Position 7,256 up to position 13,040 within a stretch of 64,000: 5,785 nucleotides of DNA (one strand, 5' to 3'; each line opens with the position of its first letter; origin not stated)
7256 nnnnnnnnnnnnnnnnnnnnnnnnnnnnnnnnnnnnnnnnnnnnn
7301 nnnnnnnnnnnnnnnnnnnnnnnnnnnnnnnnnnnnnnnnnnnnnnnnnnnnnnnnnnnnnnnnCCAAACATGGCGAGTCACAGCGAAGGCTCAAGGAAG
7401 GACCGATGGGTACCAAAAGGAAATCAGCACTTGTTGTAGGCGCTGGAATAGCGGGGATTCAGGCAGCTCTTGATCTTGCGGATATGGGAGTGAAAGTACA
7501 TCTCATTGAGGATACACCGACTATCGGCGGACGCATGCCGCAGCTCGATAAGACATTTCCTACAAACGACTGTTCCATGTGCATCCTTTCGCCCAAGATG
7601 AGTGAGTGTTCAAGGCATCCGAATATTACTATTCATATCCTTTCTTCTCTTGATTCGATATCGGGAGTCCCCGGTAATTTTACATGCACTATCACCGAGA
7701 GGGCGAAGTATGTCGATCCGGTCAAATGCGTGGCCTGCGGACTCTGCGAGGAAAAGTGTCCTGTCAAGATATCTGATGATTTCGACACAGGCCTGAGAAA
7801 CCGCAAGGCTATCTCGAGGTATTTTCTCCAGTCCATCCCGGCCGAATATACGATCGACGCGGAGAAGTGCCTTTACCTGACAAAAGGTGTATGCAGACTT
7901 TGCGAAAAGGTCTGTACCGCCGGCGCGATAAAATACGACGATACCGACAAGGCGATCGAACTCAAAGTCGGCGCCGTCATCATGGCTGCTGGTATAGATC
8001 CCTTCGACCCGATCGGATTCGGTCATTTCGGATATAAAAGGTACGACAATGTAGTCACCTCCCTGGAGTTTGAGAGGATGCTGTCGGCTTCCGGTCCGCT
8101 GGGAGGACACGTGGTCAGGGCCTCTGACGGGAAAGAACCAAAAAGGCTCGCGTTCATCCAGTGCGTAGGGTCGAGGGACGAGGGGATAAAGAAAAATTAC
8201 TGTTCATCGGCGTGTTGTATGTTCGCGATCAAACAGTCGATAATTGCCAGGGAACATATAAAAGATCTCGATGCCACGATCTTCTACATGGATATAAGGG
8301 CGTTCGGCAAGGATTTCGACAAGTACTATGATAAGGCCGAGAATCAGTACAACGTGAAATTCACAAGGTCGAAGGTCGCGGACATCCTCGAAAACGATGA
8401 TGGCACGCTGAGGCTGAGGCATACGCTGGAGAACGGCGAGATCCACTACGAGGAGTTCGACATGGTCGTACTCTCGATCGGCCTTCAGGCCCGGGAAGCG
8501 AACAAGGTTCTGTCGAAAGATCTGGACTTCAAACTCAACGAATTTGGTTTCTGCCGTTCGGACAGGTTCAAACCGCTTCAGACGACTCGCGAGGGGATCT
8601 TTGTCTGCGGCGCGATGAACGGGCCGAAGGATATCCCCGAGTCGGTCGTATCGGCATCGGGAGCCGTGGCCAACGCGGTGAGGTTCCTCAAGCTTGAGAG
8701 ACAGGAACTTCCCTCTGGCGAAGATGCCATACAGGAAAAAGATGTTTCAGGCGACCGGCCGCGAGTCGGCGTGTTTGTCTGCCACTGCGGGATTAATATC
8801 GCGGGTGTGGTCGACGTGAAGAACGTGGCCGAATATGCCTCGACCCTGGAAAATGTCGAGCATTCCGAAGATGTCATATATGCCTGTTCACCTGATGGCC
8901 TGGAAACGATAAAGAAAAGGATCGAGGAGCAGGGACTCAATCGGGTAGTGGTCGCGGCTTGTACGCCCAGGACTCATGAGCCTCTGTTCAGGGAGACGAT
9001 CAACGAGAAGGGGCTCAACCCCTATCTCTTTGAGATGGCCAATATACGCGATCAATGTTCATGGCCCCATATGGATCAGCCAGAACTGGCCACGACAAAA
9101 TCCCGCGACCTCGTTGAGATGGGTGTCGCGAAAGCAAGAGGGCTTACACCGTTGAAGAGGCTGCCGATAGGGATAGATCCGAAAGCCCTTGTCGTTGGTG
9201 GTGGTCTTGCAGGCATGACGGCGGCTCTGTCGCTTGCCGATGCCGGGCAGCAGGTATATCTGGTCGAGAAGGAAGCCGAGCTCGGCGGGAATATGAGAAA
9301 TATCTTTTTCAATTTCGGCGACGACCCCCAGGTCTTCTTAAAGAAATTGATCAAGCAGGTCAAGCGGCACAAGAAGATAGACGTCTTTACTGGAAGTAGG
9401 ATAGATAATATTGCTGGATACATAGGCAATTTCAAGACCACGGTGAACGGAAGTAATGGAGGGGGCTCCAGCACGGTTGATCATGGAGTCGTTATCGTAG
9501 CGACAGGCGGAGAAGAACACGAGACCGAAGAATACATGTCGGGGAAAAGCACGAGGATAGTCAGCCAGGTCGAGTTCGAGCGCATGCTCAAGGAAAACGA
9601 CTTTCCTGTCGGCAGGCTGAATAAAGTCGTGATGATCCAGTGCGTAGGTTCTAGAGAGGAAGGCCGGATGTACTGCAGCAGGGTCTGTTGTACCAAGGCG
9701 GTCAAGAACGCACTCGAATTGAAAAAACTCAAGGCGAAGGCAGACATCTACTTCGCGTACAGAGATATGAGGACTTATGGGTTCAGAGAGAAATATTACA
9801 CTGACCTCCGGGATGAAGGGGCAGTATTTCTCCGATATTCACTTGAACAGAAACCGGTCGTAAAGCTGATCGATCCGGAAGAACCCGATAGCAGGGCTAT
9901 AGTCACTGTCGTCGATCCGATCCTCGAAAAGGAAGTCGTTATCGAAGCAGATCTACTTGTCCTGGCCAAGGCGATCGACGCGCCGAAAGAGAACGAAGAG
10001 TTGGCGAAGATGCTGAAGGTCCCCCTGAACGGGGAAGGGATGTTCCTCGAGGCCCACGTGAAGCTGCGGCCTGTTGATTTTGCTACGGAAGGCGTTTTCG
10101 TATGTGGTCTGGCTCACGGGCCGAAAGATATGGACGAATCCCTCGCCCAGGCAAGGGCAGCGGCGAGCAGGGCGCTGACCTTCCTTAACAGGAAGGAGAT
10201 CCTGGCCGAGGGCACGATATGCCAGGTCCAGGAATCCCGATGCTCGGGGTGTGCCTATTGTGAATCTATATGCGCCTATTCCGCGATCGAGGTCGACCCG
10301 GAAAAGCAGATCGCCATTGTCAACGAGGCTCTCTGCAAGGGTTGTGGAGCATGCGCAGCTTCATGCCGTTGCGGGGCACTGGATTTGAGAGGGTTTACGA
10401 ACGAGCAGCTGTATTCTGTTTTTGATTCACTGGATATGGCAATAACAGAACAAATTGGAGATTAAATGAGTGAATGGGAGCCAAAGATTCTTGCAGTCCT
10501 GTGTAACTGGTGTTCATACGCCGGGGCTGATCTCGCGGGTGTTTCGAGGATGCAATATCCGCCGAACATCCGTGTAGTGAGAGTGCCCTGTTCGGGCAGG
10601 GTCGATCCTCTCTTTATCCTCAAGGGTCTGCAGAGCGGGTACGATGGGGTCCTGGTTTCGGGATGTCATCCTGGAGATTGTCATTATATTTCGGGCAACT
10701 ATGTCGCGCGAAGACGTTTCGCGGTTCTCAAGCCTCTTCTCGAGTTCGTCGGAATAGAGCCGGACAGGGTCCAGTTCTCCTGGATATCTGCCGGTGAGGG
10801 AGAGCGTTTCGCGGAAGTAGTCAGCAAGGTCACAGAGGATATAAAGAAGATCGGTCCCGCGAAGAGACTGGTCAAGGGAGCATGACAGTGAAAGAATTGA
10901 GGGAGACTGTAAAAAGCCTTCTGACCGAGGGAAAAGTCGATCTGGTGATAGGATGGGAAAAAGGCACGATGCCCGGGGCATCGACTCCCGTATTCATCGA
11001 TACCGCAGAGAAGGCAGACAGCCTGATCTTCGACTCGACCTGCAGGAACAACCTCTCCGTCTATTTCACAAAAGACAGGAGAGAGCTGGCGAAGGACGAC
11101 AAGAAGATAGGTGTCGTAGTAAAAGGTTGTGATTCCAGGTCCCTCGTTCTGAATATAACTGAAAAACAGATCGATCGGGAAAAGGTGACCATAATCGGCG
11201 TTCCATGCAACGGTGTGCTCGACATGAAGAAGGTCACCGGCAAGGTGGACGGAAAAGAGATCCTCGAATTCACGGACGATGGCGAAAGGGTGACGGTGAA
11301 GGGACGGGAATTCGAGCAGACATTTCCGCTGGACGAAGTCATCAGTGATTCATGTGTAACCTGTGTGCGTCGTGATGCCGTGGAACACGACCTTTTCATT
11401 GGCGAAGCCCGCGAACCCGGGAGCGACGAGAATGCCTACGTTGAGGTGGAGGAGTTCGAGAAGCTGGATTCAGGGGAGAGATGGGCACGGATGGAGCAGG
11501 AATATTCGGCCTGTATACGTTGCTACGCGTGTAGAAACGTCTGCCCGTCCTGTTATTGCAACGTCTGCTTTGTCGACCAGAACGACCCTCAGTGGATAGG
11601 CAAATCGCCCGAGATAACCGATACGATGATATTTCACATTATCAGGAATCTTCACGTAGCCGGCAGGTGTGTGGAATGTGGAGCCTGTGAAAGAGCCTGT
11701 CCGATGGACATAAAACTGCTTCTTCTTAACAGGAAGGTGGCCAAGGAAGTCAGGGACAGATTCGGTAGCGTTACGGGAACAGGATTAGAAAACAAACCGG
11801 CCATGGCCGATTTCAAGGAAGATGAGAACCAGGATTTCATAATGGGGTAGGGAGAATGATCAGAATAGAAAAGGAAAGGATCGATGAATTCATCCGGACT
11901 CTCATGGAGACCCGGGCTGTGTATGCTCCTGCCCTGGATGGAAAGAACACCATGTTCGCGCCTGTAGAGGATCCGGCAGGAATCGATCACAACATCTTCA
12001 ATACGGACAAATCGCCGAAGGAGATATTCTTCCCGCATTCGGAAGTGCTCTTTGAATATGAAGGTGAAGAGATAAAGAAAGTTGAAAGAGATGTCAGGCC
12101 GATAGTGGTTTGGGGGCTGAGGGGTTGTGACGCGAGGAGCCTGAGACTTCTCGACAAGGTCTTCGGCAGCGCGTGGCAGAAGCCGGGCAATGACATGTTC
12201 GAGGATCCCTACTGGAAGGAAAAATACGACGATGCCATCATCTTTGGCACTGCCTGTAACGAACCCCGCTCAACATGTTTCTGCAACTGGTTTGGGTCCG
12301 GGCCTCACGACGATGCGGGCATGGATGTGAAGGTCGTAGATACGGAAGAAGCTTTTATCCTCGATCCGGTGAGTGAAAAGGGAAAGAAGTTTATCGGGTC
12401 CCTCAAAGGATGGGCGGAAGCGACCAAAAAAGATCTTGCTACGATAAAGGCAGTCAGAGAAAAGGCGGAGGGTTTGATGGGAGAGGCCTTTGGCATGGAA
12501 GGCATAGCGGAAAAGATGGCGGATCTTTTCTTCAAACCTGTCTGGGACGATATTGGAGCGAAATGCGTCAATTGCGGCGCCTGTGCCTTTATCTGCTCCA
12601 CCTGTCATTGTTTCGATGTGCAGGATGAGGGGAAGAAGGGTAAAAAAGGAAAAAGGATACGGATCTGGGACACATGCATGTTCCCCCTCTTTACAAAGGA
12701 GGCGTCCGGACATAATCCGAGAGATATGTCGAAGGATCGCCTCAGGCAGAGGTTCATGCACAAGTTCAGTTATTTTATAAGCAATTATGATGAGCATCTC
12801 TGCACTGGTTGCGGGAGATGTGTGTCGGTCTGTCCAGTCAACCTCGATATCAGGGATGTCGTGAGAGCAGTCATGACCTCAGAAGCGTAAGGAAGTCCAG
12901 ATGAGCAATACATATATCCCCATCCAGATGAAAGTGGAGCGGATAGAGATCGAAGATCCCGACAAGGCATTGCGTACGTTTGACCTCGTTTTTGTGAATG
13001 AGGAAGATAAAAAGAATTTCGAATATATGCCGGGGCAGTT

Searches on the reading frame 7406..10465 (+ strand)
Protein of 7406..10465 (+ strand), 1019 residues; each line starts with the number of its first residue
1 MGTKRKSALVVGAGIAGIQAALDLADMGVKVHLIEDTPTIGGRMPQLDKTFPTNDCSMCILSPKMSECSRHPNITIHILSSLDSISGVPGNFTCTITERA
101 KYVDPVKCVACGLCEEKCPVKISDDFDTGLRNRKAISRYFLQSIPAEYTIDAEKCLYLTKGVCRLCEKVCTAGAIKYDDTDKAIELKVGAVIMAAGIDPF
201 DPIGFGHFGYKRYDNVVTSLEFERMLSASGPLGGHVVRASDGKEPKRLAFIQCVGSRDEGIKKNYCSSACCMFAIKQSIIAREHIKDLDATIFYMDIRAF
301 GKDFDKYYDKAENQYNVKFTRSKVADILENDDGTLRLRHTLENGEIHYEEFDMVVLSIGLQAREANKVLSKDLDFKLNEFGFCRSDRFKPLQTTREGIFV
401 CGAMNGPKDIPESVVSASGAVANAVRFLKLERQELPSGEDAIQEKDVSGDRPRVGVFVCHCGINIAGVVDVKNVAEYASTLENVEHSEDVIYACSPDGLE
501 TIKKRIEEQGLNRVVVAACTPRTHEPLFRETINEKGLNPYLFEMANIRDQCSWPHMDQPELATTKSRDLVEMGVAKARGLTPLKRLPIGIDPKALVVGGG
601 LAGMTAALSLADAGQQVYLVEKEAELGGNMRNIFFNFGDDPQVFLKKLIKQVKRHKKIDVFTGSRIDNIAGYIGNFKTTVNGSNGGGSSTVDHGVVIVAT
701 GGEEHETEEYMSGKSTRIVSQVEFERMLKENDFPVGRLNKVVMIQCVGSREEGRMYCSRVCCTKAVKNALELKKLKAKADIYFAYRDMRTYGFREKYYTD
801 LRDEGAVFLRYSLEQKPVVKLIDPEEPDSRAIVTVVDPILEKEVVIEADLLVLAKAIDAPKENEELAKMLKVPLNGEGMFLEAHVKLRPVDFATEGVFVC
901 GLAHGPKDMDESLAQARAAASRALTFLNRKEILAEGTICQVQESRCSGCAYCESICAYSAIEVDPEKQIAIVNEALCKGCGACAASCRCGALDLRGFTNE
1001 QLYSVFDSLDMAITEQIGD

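Call 4: search_protein_families(library=pfam, proteins=[window:7406-10465:+], max_evalue=0.01)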
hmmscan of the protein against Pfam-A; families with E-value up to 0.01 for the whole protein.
window:7406-10465:+ (1019 aa): 23 families
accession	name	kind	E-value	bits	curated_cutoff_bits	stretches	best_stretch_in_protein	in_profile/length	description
PF07992.20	Pyr_redox_2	-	1.4e-26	94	26.1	3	594-707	3-114/291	Pyridine nucleotide-disulphide oxidoreductase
PF12831.13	FAD_oxidored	-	2.6e-18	67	27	2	595-630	3-38/416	FAD dependent oxidoreductase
PF13450.12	NAD_binding_8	-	4.5e-17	62.5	21.9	2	596-633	1-38/68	NAD(P)-binding Rossmann-like domain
PF00890.30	FAD_binding_2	-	6.8e-15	55.6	20.4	2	594-630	2-38/414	FAD binding domain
PF01266.30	DAO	-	2.5e-14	54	27.9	2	594-628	2-37/353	FAD dependent oxidoreductase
PF01134.28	GIDA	-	8.4e-13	48.6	22.1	2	9-40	3-35/391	Glucose inhibited division protein A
PF00070.33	Pyr_redox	-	3.5e-11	43.9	22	2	8-49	2-40/82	Pyridine nucleotide-disulphide oxidoreductase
PF00037.32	Fer4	-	8.2e-10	38.5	21.1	1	102-121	2-21/24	4Fe-4S binding domain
PF01494.25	FAD_binding_3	-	2e-09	37.6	22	1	593-626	3-36/349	FAD binding domain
PF01593.30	Amino_oxidase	-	9.5e-09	35.5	19.8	1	601-636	1-36/443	Flavin containing amine oxidoreductase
PF13738.12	Pyr_redox_3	-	1.7e-08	34.6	30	1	593-703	166-268/305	Pyridine nucleotide-disulphide oxidoreductase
PF12838.12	Fer4_7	-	4.9e-08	33.8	27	2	945-991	1-52/52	4Fe-4S dicluster domain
PF03486.20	HI0933_like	-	7.2e-08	32.6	50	1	593-628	2-37/244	HI0933-like protein Rossmann domain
PF01262.27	AlaDh_PNT_C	-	1.3e-07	31.7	23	1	2-39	25-62/214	Alanine dehydrogenase/PNT, C-terminal domain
PF01946.23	Thi4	-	1.1e-06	28.5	26.2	0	9-44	21-57/235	Thi4 family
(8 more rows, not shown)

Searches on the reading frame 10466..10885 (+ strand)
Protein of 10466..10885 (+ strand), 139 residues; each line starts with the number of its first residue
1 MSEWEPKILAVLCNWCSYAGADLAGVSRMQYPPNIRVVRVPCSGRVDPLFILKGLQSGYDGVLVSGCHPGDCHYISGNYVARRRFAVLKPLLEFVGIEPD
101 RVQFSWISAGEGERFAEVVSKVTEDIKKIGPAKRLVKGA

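Call 5: search_protein_families(library=pfam, proteins=[window:10466-10885:+], max_evalue=0.0001)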
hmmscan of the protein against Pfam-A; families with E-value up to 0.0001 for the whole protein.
window:10466-10885:+ (139 aa): 1 family
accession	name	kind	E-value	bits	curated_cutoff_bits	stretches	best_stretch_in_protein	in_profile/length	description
PF02662.21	FlpD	-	2.1e-55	186.4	22.3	1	8-130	1-123/123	Methyl-viologen-reducing hydrogenase, delta subunit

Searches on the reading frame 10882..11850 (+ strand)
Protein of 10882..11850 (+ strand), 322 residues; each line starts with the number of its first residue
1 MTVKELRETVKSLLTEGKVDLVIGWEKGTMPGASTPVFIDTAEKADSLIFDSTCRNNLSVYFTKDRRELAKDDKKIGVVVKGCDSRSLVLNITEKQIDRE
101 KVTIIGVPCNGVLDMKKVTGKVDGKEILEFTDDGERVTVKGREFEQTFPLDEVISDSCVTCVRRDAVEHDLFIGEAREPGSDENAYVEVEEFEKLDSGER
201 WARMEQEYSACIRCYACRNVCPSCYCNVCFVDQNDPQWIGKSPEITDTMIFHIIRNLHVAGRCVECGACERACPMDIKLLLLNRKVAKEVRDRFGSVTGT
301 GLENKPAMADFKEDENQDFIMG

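Call 5: search_protein_families(library=pfam, proteins=[window:10882-11850:+], max_evalue=0.0001)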
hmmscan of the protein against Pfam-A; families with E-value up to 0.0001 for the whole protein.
window:10882-11850:+ (322 aa): 5 families
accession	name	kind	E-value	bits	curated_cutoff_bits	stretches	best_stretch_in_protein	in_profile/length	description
PF12797.12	Fer4_2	-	8.5e-08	32.1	24.5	0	258-274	5-21/22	4Fe-4S binding domain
PF13187.11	Fer4_9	-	3.6e-07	30.5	27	0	211-276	2-50/52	4Fe-4S dicluster domain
PF13183.11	Fer4_8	-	1.7e-05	25.7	27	0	208-277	2-68/68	4Fe-4S dicluster domain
PF13237.11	Fer4_10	-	2.7e-05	24.5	25.5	0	204-274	2-53/53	4Fe-4S dicluster domain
PF00037.32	Fer4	-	4.5e-05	23.5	21.1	0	261-276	6-21/24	4Fe-4S binding domain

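Call 8: search_protein_families(library=ncbifam, proteins=[window:10882-11850:+], max_evalue=0.001)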
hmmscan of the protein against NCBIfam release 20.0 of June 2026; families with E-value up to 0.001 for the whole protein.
window:10882-11850:+ (322 aa): 8 families
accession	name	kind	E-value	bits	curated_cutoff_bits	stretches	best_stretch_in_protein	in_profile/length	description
NF045670.1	quin_L_LdhH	equivalog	2.9e-07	29.2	800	1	206-295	301-388/706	L-lactate dehydrogenase (quinone) large subunit LdhH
TIGR00273.1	TIGR00273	equivalog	1.1e-06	27.8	444.8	1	207-295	291-376/432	LutB/LldF family L-lactate oxidation iron-sulfur protein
NF003454.1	PRK05035.1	equivalog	1.3e-05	23.9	345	1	204-291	362-436/556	electron transport complex subunit RsxC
TIGR02936.1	fdxN_nitrog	equivalog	4e-05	23.6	80.55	0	137-225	3-87/91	ferredoxin III, nif-specific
NF058577.1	FdxA_fam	equivalog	4.2e-05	23.7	65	0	261-276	36-51/52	4Fe-4S ferredoxin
NF009053.0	PRK12387.1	subfamily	0.00011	22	204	0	260-275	72-87/180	formate hydrogenlyase complex iron-sulfur subunit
NF008369.0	PRK11168.1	equivalog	0.0002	20.4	278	1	204-289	6-86/401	anaerobic glycerol-3-phosphate dehydrogenase subunit C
NF040763.1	FeFe_hydrog_A6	exception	0.00076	18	765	0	156-276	95-203/571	NADH-dependent [FeFe] hydrogenase, group A6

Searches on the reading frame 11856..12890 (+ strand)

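Call 5: search_protein_families(library=pfam, proteins=[window:11856-12890:+], max_evalue=0.0001)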
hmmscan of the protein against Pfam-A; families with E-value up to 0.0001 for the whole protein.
window:11856-12890:+ (344 aa): 10 families
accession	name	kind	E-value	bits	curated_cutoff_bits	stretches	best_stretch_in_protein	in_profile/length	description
PF17179.9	Fer4_22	-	9.9e-34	116.5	27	1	236-329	1-94/95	4Fe-4S dicluster domain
PF00037.32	Fer4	-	8.3e-09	35.3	21.1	1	311-329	3-21/24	4Fe-4S binding domain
PF12837.12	Fer4_6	-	1.6e-07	31.3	25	1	310-329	3-22/24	4Fe-4S binding domain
PF12797.12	Fer4_2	-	9.4e-07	28.8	24.5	0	316-328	10-22/22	4Fe-4S binding domain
PF12838.12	Fer4_7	-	1.8e-06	28.8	27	1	236-329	1-51/52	4Fe-4S dicluster domain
PF13183.11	Fer4_8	-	1.9e-06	28.8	27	1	236-330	4-68/68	4Fe-4S dicluster domain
PF14697.11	Fer4_21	-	3.8e-06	27.4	35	1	310-329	35-54/59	4Fe-4S dicluster domain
PF13237.11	Fer4_10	-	3.1e-05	24.3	25.5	1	311-329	4-25/53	4Fe-4S dicluster domain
PF25160.1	LdpA_Fe-S-bd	-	3.7e-05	23.8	27.6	1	313-330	25-42/49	LdpA Fe-S cluster-binding domain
PF13746.11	Fer4_18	-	4.3e-05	24.1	27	0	311-335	56-80/114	4Fe-4S dicluster domain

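Call 8: search_protein_families(library=ncbifam, proteins=[window:11856-12890:+], max_evalue=0.001)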
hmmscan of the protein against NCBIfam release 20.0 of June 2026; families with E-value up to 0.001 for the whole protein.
window:11856-12890:+ (344 aa): 10 families
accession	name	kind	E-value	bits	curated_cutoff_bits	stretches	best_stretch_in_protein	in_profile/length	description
NF040829.1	sulfhyd_ShyB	equivalog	1.2e-48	165.8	690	1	2-339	4-329/334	NAD(P)-dependent hydrogenase/sulfhydrogenase 2 subunit beta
NF040833.1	sulfhyd_HydB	equivalog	1.6e-46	158.8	750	1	2-341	4-337/367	NADPH-dependent hydrogenase/sulfhydrogenase 1 subunit beta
TIGR02910.1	sulfite_red_A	equivalog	4.1e-44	151.2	323.15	1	2-336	3-323/334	anaerobic sulfite reductase subunit AsrA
TIGR02936.1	fdxN_nitrog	equivalog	5.5e-06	26.4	80.55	0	306-329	13-36/91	ferredoxin III, nif-specific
TIGR02179.1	PorD_KorD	subfamily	6e-05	23.1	60.05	0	310-329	51-70/78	2-oxoacid:acceptor oxidoreductase, delta subunit, pyruvate/2-ketoisovalerate family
NF040864.1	HgcB_ferredoxin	equivalog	0.00016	21.4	99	0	310-330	10-30/93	mercury methylation ferredoxin HgcB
NF042909.1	FMH_DH_FwdF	exception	0.00018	20.7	375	0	310-330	11-31/336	tungsten-dependent formylmethanofuran dehydrogenase subunit FwdF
TIGR02745.1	ccoG_rdxA_fixG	equivalog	0.00019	20.5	316.7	1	313-334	230-251/435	cytochrome c oxidase accessory protein CcoG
TIGR02512.1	FeFe_hydrog_A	subfamily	0.00083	18.3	405.95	0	308-329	44-65/375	[FeFe] hydrogenase, group A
NF058577.1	FdxA_fam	equivalog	0.00087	19.4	65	0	312-329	34-51/52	4Fe-4S ferredoxin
